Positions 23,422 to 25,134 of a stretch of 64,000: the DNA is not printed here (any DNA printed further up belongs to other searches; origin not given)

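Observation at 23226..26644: Unassigned sigma-54-driven operon: small protein + 470-aa aromatic-rich membrane protein + Tat-exported MBL-fold protein + small anchored protein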

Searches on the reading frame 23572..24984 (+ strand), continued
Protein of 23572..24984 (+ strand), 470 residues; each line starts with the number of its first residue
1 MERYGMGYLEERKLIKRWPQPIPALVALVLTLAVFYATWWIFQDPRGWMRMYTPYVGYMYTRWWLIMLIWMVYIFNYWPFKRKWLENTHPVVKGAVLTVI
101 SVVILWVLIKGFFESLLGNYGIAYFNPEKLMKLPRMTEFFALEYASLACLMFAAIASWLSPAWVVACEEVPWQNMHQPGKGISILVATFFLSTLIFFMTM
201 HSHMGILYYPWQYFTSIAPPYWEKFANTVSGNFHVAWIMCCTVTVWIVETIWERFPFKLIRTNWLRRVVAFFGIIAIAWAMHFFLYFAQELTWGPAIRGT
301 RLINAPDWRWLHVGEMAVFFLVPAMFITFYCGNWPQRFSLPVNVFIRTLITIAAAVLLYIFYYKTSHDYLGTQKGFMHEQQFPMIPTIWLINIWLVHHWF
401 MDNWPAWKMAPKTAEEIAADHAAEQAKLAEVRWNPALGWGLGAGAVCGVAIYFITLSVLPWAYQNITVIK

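Call 43: search_protein_families(library=pfam, proteins=[P0243, P0245, P0248, P0251, P0253, P0258, P0265, P0308, P0362, P0387], max_evalue=0.1)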
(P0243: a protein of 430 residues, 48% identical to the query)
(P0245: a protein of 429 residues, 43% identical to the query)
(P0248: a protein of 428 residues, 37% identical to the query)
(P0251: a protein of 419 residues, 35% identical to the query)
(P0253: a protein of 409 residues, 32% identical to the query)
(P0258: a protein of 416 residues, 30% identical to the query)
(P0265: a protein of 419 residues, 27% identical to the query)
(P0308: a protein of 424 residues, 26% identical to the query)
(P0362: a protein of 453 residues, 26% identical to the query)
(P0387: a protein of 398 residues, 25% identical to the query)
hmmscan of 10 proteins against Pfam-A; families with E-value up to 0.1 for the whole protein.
P0243 (430 aa): 0 families

P0245 (429 aa): 0 families

P0248 (428 aa): 1 family
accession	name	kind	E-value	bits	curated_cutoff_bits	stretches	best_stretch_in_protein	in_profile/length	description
PF13131.11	DUF3951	-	0.011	16.4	26.3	1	35-71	11-44/52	Protein of unknown function (DUF3951)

P0251 (419 aa): 0 families

P0253 (409 aa): 0 families

P0258 (416 aa): 0 families

P0265 (419 aa): 0 families

P0308 (424 aa): 0 families

P0362 (453 aa): 0 families

P0387 (398 aa): 0 families

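Call 45: find_homologous_proteins(query=A3, max_evalue=0.00001)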
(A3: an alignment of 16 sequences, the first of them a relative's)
Query A3 (16 sequences) (419 aa, profile of the alignment): 20 proteins with E <= 0.00001 among 8000 candidates.
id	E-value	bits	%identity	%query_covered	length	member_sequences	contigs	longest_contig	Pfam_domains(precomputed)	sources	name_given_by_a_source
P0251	6.9e-156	537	100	100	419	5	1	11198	-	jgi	jgi:AAT family amino acid transporter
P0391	6.6e-135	468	39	92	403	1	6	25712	-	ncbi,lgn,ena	-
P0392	7.5e-135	468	39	93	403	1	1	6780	-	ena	-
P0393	6.1e-134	465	39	95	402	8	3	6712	-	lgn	-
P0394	2.9e-132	460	41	95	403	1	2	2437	-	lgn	-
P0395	4.2e-132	459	38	92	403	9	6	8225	-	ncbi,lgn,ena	-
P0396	4.5e-131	456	43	92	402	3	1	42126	-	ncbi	-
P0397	1.8e-129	450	41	93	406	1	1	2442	-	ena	-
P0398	4.6e-127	443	41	94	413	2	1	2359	-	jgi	-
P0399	5.1e-127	442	44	93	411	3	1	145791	-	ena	-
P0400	2.7e-123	430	41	93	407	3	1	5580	-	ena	-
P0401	7.1e-123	429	38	94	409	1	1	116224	-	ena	-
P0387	4.7e-118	413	23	96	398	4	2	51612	-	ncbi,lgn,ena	-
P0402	4.9e-118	413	40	97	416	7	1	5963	-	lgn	-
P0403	7.4e-118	412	38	96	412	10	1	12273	-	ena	-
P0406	5.5e-111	390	39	89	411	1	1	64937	-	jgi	jgi:AAT family amino acid transporter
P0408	8.4e-76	274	23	78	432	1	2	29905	-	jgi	jgi:amino acid transporter, AAT family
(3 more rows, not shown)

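Call 46: find_encoding_contigs(protein=P0399, flank=8000, max_places=1)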
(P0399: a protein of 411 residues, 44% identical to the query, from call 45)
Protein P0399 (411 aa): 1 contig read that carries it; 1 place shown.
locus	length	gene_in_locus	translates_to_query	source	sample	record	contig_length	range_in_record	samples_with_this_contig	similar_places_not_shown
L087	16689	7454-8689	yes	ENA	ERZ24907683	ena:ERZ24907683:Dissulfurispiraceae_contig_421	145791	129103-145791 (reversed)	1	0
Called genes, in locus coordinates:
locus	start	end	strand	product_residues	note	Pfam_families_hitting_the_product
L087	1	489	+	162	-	?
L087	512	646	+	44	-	-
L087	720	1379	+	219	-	PF03358:FMN_red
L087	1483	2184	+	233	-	PF00027:cNMP_binding, PF13545:HTH_Crp_2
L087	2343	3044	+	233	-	PF00027:cNMP_binding, PF13545:HTH_Crp_2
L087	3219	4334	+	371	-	PF00365:PFK, PF01513:NAD_kinase (weak)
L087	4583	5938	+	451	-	PF04909:Amidohydro_2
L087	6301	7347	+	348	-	PF00753:Lactamase_B (weak)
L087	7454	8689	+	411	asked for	-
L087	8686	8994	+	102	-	-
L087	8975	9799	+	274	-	-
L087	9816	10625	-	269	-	PF12797:Fer4_2 (faint), PF00037:Fer4, PF12837:Fer4_6 (faint), PF14697:Fer4_21, PF12838:Fer4_7 (weak), PF13187:Fer4_9 (weak)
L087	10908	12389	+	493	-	PF00933:Glyco_hydro_3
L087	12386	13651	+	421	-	PF07690:MFS_1, PF13000:Acatn, PF07690:MFS_1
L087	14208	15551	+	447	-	PF02518:HATPase_c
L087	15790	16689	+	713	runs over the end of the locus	PF09371:Tex_N, PF22706:Tex_central_region, PF16921:Tex_YqgF, PF14635:HHH_7, PF12836:HHH_3, PF17674:HHH_9, PF00575:S1, PF23459:S1_RRP5, +1 more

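Call 47: find_encoding_contigs(protein=P0401, flank=8000, max_places=1)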
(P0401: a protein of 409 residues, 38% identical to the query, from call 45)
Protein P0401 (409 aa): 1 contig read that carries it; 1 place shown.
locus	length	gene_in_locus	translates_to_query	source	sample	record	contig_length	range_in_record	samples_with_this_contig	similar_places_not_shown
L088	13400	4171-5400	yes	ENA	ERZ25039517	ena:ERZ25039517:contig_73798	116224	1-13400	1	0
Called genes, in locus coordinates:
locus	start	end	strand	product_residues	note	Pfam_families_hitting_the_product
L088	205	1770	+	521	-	PF14236:DruA, PF14706:Tnp_DNA_bind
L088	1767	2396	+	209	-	PF02281:Dimer_Tnp_Tn5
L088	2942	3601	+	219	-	PF00753:Lactamase_B (weak)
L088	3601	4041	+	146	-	-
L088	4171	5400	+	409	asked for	-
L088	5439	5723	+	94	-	-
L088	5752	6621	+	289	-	-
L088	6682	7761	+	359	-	PF00753:Lactamase_B, PF12706:Lactamase_B_2 (weak)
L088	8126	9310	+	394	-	PF00266:Aminotran_5, PF01041:DegT_DnrJ_EryC1, PF01212:Beta_elim_lyase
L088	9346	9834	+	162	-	PF01592:NifU_N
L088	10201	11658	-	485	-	PF01565:FAD_binding_4, PF02913:FAD-oxidase_C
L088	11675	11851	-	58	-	-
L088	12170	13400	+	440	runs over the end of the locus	PF09699:Paired_CXXCH_1 (faint), PF13435:Cytochrome_C554 (faint), PF14522:Cytochrome_C7 (faint), PF14537:Cytochrom_c3_2 (faint), PF22113:Mtrc-MtrF_II-IV_dom (faint), PF13447:Multi-haem_cyto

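Call 48: find_encoding_contigs(protein=P0387, flank=8000, max_places=1)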
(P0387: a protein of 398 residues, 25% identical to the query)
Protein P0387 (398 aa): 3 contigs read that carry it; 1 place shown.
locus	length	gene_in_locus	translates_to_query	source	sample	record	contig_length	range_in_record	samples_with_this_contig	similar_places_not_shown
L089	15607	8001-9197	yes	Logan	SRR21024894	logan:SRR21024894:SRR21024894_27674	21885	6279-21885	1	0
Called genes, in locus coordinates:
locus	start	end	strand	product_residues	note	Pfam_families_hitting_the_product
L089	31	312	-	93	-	-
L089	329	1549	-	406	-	PF00091:Tubulin, PF21011:CetZ_C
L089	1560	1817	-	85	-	-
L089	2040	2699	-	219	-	PF00753:Lactamase_B, PF19583:ODP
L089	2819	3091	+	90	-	-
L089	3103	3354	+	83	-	-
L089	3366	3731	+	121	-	PF02036:SCP2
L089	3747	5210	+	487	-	PF00881:Nitroreductase, PF14512:TM1586_NiRdase (faint), PF00881:Nitroreductase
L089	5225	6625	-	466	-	PF01368:DHH, PF21763:DHH_CID, PF02272:DHHA1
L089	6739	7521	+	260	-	PF00994:MoCF_biosynth, PF24102:FLAD1_M (weak)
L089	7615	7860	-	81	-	-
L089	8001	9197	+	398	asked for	-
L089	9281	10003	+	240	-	PF00561:Abhydrolase_1, PF00975:Thioesterase (weak), PF12146:Hydrolase_4, PF12697:Abhydrolase_6, PF20408:Abhydrolase_11 (faint), PF03096:Ndr, PF08386:Abhydrolase_4 (weak)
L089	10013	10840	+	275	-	PF04909:Amidohydro_2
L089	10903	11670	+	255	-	PF02596:DUF169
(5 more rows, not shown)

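Call 58: list_cluster_members(proteins=[window:23572-24984:+, window:25003-26178:+, window:27110-28987:+, window:1148-3316:+, window:31619-33391:-, window:20940-22292:-, window:26240-26644:+, window:53221-55143:+])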
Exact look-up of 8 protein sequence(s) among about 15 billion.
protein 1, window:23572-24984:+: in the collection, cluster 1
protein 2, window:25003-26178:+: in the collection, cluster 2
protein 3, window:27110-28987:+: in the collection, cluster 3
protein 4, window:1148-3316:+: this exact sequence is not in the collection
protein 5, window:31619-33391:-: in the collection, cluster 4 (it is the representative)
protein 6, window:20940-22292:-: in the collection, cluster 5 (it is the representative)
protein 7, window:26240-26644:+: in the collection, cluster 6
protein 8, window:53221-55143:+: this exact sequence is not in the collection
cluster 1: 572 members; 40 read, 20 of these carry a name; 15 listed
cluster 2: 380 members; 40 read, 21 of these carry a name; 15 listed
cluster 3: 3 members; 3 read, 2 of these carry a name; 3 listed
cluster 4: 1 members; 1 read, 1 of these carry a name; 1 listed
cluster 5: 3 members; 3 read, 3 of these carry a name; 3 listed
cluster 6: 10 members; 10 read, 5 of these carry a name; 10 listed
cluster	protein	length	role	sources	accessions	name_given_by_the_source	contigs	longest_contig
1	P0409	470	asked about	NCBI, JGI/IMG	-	AAT family amino acid transporter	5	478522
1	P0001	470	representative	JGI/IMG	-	amino acid transporter, AAT family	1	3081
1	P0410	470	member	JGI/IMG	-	amino acid transporter, AAT family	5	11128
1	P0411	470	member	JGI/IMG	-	amino acid transporter, AAT family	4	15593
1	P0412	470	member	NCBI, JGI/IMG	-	AAT family amino acid transporter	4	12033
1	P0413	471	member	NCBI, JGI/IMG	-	AAT family amino acid transporter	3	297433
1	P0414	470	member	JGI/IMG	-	amino acid transporter, AAT family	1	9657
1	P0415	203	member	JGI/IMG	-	AAT family amino acid transporter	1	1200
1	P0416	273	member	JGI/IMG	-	AAT family amino acid transporter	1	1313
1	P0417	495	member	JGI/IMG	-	AAT family amino acid transporter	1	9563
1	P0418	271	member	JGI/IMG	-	AAT family amino acid transporter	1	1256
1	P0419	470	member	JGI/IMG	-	AAT family amino acid transporter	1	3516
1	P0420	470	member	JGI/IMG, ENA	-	amino acid transporter, AAT family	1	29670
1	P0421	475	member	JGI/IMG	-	AAT family amino acid transporter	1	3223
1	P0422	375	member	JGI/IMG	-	AAT family amino acid transporter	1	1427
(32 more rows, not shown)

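Call 64: search_protein_families(library=pfam, proteins=[L004:7471-8739:+, L060:7259-8572:+, L001:7782-8714:-, L009:13109-13807:+, L009:13865-14578:+, L087:8975-9799:+, L087:8686-8994:+, L087:9816-10625:-, L088:5752-6621:+], max_evalue=1)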
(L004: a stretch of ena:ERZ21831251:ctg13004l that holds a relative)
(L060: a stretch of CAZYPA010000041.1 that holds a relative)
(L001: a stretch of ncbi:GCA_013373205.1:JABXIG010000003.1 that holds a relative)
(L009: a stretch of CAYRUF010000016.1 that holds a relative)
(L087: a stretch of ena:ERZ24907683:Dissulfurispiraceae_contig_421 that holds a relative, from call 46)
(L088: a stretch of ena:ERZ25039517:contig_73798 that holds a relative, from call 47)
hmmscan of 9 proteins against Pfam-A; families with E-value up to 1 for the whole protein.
L004:7471-8739:+ (422 aa): 2 families
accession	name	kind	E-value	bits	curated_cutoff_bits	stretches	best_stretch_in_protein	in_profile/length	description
PF08447.18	PAS_3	-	0.00041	21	25.6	1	60-109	28-78/89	PAS fold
PF13426.13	PAS_9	-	0.01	16.6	27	1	148-219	4-74/103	PAS domain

L060:7259-8572:+ (437 aa): 4 families
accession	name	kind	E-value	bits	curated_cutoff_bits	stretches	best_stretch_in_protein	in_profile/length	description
PF13426.13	PAS_9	-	3.5e-09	37.3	27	1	156-247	3-94/103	PAS domain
PF08447.18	PAS_3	-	3.5e-07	30.8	25.6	2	60-115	19-75/89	PAS fold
PF13188.13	PAS_8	-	0.001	19.4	21.8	1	155-186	12-40/65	PAS domain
PF00989.32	PAS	-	0.014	15.9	22.6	0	24-129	6-113/113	PAS fold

L001:7782-8714:- (310 aa): 4 families
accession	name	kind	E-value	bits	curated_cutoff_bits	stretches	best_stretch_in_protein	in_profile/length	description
PF08447.18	PAS_3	-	0.0063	17.2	25.6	1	50-103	15-69/89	PAS fold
PF14598.12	PAS_11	-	0.087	13.2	25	1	60-108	36-85/109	PAS domain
PF13185.12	GAF_2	-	0.1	13.3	28.6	1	192-290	30-124/136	GAF domain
PF01590.32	GAF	-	0.22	12.5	22.4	0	249-286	82-118/133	GAF domain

L009:13109-13807:+ (232 aa): 6 families
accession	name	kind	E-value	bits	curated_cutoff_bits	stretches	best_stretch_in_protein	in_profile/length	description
PF21261.3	RRP40_N_mamm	-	0.00041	21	27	1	158-186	35-63/75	Mammalian exosome complex component RRP40, N-terminal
PF01099.22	Uteroglobin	-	0.0011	19.7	24.8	0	10-66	5-59/90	Uteroglobin family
PF12680.13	SnoaL_2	-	0.008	17.2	27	0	79-120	62-101/102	SnoaL-like domain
PF01799.25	Fer2_2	-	0.04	14.5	30.3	0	153-172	23-42/75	[2Fe-2S] binding domain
PF13998.11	MgrB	-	0.19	12.1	27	0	49-58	2-11/29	MgrB protein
PF13290.12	CHB_HEX_C_1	-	0.21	12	22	0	179-208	14-43/67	Chitobiase/beta-hexosaminidase C-terminal domain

L009:13865-14578:+ (237 aa): 2 families
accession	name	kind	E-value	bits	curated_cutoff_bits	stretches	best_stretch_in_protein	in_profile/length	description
PF04358.19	DsrC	-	1.2e-41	141.9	24.9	2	24-118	2-101/107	DsrC like protein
PF01726.22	LexA_DNA_bind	-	0.00037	20.6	23.7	1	59-95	2-38/65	LexA DNA binding domain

L087:8975-9799:+ (274 aa): 0 families

L087:8686-8994:+ (102 aa): 1 family
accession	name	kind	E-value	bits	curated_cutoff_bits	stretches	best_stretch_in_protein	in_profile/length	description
PF07631.16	PSD4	-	0.14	13.1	23.3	1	44-94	11-60/128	Protein of unknown function (DUF1592)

L087:9816-10625:- (269 aa): 14 families
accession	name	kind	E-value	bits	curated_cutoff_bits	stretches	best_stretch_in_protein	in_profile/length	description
PF00037.32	Fer4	-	3.3e-13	49.3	21.1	2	210-232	2-24/24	4Fe-4S binding domain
PF14697.11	Fer4_21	-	3.3e-09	37.2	35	1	209-266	1-59/59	4Fe-4S dicluster domain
PF12838.12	Fer4_7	-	3.4e-07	31.1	27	2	216-263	2-52/52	4Fe-4S dicluster domain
PF12837.12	Fer4_6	-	1.2e-05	25.5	25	2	209-231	2-24/24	4Fe-4S binding domain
PF13187.11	Fer4_9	-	1.9e-05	25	27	2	216-260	2-48/52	4Fe-4S dicluster domain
PF12797.12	Fer4_2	-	2e-05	24.7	24.5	2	209-226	3-20/22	4Fe-4S binding domain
PF13237.11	Fer4_10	-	5.7e-05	23.4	25.5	1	210-259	3-52/53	4Fe-4S dicluster domain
PF13459.11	Fer4_15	-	0.0077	17.4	22.4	1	210-229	2-19/66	4Fe-4S single cluster domain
PF13370.11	Fer4_13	-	0.011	16.9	24.5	0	211-226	1-16/58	4Fe-4S single cluster domain of Ferredoxin I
PF12800.12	Fer4_4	-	0.016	15.9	24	2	247-259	2-14/17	4Fe-4S binding domain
PF12798.12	Fer4_3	-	0.017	16.4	27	2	216-230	1-15/15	4Fe-4S binding domain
PF13484.11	Fer4_16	-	0.019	16.1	30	1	216-234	2-20/66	4Fe-4S double cluster binding domain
PF25160.1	LdpA_Fe-S-bd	-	0.049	13.9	27.6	1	209-233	21-45/49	LdpA Fe-S cluster-binding domain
PF13183.11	Fer4_8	-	0.054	14.5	27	1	215-227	53-65/68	4Fe-4S dicluster domain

L088:5752-6621:+ (289 aa): 0 families

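Call 70: search_solved_structures(query=A2, max_evalue=10)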
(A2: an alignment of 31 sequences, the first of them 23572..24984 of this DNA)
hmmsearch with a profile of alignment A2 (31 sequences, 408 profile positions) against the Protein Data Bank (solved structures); distinct sequences matched with E-value up to 10: 1.
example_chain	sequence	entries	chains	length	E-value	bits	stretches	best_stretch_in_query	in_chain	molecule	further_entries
5ig5_A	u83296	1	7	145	1.1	11.4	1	320-340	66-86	CaMKII-B hub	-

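Call 80: search_protein_families(library=padloc, proteins=[window:23572-24984:+], max_evalue=0.01)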
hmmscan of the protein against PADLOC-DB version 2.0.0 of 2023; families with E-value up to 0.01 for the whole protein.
window:23572-24984:+ (470 aa): 0 families

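Call 94: fold_search(model_id=the predicted structure, library=pdb)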
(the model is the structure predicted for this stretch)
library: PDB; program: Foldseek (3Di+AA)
matches with E <= 10: 643; with E <= 0.001: 0
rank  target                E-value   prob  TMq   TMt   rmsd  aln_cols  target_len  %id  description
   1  6lod_C                5.9e-03  0.66  0.15  0.15  20.9       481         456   14  Cryo-EM structure of the air-oxidized photosynthetic alternative complex III from Roseiflexus castenholzii (released 2020-11-04)
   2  6btm_C                1.7e-02  0.41  0.15  0.15  21.8       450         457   11  Structure of Alternative Complex III from Flavobacterium johnsoniae (Wild Type) (released 2018-05-09)
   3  9ilt_F                1.5e-01  0.30  0.16  0.17  20.2       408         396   13  Crystal structure of alternative complex III from Chloroflexus aurantiacus (released 2025-03-19)
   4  4m8j                  1.6e-01  0.11  0.12  0.11  25.6       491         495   13  Crystal structure of CaiT R262E bound to gamma-butyrobetaine (released 2013-10-09)
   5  2y5y_B                2.5e-01  0.28  0.21  0.24  21.0       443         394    8  Crystal structure of LacY in complex with an affinity inactivator (released 2011-06-15)
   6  9k6l_R                2.6e-01  0.35  0.17  0.25  20.8       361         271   11  Cryo-EM structure of GPCR16-Gi2 complex (released 2025-04-02)
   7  9kdc_B                2.7e-01  0.08  0.11  0.08  35.2       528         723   10  Structure of hTRPC3 in complex with Nb3-37 at 3.01 angstrom (released 2025-10-08)
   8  8k9e_F                3.0e-01  0.15  0.14  0.15  20.3       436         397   13  Cryo-EM structure of the photosynthetic alternative complex III from Chloroflexus aurantiacus at 3.3 angstrom (released 2024-03-06)
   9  3gia                  3.2e-01  0.10  0.13  0.14  23.3       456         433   12  Crystal Structure of ApcT Transporter (released 2009-08-18)
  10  6qm4_A                3.4e-01  0.11  0.14  0.11  29.1       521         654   11  Cryo-EM structure of calcium-free nhTMEM16 lipid scramblase in nanodisc (released 2019-03-06)
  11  9kdc_D                3.4e-01  0.07  0.11  0.08  33.2       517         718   11  Structure of hTRPC3 in complex with Nb3-37 at 3.01 angstrom (released 2025-10-08)
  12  6f0k_C                3.5e-01  0.14  0.16  0.16  21.5       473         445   12  Alternative complex III (released 2018-05-09)
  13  8hs2_R                3.7e-01  0.25  0.17  0.23  18.3       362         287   13  Orphan GPR20 in complex with Fab046 (released 2023-03-08)
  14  8xog_R                3.7e-01  0.23  0.17  0.24  16.4       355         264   12  Cryo-EM structure of apo-GPR30-Gq complex structure (released 2024-04-10)
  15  8wpl_B                3.7e-01  0.09  0.11  0.09  26.5       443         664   12  Cryo-EM structure of the human TRPC1/C4 heteromer (released 2024-10-16)
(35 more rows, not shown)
